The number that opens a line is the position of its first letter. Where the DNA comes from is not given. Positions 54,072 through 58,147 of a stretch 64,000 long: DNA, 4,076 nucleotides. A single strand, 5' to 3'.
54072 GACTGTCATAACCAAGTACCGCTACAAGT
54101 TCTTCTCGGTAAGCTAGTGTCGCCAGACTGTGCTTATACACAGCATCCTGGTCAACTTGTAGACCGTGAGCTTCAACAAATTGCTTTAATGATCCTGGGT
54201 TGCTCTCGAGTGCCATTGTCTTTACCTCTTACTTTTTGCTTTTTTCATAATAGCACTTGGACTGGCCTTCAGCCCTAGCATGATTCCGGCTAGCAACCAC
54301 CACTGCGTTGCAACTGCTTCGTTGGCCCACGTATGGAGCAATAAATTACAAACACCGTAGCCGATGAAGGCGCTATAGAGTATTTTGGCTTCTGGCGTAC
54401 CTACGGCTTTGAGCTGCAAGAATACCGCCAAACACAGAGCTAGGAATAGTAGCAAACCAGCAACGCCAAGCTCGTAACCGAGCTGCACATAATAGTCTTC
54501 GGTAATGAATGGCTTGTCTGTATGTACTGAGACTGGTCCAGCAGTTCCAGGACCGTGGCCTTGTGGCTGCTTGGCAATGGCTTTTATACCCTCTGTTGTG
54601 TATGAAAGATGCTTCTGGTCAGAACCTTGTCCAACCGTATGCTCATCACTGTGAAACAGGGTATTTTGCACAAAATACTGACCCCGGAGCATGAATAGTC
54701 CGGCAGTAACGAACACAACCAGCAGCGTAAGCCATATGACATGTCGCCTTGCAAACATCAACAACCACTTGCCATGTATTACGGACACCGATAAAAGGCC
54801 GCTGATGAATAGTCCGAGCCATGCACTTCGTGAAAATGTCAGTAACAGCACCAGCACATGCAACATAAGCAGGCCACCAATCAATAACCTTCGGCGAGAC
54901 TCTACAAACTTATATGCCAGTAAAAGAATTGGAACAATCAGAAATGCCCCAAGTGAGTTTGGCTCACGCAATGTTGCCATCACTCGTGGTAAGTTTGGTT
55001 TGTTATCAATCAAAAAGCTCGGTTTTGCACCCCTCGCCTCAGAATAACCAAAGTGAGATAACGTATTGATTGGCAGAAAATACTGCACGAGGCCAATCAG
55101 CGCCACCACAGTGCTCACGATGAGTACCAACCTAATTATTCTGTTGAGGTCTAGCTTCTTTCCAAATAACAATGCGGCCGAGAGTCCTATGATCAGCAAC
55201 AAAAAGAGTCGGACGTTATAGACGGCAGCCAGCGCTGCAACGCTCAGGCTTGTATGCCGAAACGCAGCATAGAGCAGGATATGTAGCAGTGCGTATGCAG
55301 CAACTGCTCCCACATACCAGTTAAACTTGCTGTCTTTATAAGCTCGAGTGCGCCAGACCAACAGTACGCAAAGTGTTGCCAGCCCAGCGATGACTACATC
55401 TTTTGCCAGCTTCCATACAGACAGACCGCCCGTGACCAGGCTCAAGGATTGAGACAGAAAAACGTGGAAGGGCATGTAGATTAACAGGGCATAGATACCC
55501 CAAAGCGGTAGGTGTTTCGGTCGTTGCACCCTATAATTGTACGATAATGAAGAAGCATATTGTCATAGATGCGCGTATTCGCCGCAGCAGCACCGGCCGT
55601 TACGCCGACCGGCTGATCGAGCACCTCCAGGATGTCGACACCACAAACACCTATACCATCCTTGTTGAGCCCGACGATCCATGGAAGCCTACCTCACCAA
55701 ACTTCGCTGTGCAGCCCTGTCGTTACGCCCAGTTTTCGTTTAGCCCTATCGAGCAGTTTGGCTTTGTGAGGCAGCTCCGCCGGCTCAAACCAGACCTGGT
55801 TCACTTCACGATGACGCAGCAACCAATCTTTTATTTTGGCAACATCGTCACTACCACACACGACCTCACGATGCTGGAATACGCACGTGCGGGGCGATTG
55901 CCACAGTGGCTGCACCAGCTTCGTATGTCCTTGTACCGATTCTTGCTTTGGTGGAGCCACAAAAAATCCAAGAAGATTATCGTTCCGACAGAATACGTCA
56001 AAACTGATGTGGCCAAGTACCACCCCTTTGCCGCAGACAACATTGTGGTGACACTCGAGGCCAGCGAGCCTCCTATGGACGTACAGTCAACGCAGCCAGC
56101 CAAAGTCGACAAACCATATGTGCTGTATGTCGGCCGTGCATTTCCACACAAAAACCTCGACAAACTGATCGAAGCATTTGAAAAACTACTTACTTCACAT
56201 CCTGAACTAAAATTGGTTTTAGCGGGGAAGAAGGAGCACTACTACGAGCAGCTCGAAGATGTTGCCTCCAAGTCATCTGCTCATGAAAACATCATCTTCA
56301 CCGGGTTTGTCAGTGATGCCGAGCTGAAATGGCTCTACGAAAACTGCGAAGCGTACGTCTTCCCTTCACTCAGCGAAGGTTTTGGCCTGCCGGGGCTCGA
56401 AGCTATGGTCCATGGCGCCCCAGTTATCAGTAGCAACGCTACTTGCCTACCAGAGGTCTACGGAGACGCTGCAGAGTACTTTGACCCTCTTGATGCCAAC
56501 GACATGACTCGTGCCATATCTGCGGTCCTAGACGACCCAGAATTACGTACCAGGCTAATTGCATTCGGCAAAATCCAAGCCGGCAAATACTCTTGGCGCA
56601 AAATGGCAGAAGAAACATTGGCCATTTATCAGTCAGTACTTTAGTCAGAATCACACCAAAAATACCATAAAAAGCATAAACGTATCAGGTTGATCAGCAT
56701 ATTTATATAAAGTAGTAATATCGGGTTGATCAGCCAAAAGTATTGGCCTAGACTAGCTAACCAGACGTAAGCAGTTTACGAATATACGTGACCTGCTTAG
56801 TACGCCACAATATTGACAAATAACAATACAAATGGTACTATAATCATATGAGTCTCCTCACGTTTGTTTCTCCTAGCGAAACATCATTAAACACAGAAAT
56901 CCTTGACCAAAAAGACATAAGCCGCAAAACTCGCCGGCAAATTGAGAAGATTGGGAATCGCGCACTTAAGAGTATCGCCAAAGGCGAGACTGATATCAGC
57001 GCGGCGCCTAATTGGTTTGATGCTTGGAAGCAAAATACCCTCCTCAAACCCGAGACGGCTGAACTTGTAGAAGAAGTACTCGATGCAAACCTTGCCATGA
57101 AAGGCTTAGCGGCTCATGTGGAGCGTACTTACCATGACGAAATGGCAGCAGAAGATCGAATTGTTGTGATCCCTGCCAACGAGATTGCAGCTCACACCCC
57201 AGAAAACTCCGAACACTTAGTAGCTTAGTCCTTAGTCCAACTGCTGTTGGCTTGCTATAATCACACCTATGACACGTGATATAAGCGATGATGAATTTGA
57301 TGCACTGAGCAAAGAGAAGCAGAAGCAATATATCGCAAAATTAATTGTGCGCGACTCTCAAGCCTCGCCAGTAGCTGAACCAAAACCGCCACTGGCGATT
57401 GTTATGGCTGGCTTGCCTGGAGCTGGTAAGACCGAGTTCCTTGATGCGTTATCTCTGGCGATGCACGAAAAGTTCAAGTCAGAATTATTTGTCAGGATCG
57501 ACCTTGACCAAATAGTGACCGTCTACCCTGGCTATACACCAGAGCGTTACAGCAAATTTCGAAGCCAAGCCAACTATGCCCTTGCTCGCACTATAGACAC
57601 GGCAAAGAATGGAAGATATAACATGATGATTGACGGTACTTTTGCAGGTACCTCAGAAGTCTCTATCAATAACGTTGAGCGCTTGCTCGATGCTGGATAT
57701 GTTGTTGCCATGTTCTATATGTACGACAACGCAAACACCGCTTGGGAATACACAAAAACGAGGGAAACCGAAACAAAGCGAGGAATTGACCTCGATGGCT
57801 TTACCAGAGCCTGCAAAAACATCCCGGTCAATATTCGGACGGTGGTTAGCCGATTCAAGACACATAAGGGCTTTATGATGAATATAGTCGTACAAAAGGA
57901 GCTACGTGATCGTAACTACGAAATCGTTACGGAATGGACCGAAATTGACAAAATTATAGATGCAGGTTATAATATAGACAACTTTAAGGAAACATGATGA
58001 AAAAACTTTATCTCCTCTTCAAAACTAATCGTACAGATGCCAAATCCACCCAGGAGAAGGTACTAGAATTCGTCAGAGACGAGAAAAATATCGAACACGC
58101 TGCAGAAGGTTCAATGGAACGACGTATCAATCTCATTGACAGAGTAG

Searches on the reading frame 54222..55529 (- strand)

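Call 46: search_protein_families(library=pfam, proteins=[window:54222-55529:-], max_evalue=0.0001)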
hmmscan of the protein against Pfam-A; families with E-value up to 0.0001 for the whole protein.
window:54222-55529:- (435 aa): 1 family
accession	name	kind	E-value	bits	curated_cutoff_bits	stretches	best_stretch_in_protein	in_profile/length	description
PF04932.20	Wzy_C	-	1.4e-09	38.3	31.7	1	221-363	3-149/149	O-Antigen ligase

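Call 76: search_protein_families(library=ncbifam, proteins=[window:54222-55529:-], max_evalue=0.00001)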
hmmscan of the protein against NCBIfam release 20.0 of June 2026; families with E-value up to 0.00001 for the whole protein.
window:54222-55529:- (435 aa): 1 family
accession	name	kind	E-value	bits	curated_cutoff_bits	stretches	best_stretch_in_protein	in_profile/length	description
TIGR00947.1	2A73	equivalog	9.3e-07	28.2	366.4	1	52-278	50-262/425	IctB family putative bicarbonate transporter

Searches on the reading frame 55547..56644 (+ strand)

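Call 46: search_protein_families(library=pfam, proteins=[window:55547-56644:+], max_evalue=0.0001)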
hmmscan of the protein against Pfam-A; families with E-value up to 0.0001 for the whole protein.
window:55547-56644:+ (365 aa): 5 families
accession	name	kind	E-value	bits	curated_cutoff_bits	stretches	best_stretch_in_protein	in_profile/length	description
PF00534.26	Glycos_transf_1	-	2.3e-38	131.9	26.4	1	184-342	10-170/172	Glycosyl transferases group 1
PF13692.12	Glyco_trans_1_4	-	5.1e-28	98.5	27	1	190-330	2-142/142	Glycosyl transferases group 1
PF20706.3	GT4-conflict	-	3e-15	56.6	26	1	175-332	179-359/385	Family 4 Glycosyltransferase in conflict systems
PF13439.12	Glyco_transf_4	-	5.8e-11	43.2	28.5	1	52-168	42-161/170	Glycosyltransferase Family 4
PF13524.12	Glyco_trans_1_2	-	1.6e-06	28.6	25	1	211-358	6-143/144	Glycosyl transferase-like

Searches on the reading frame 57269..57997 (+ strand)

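Call 46: search_protein_families(library=pfam, proteins=[window:57269-57997:+], max_evalue=0.0001)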
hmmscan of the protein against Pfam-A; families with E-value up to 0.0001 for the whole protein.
window:57269-57997:+ (242 aa): 2 families
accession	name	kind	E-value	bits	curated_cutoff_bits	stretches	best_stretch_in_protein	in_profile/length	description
PF06414.18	Zeta_toxin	-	3.9e-24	85.6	22.3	1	35-197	10-178/199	Zeta toxin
PF13671.12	AAA_33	-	3e-07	31.3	27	1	44-170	2-123/143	AAA domain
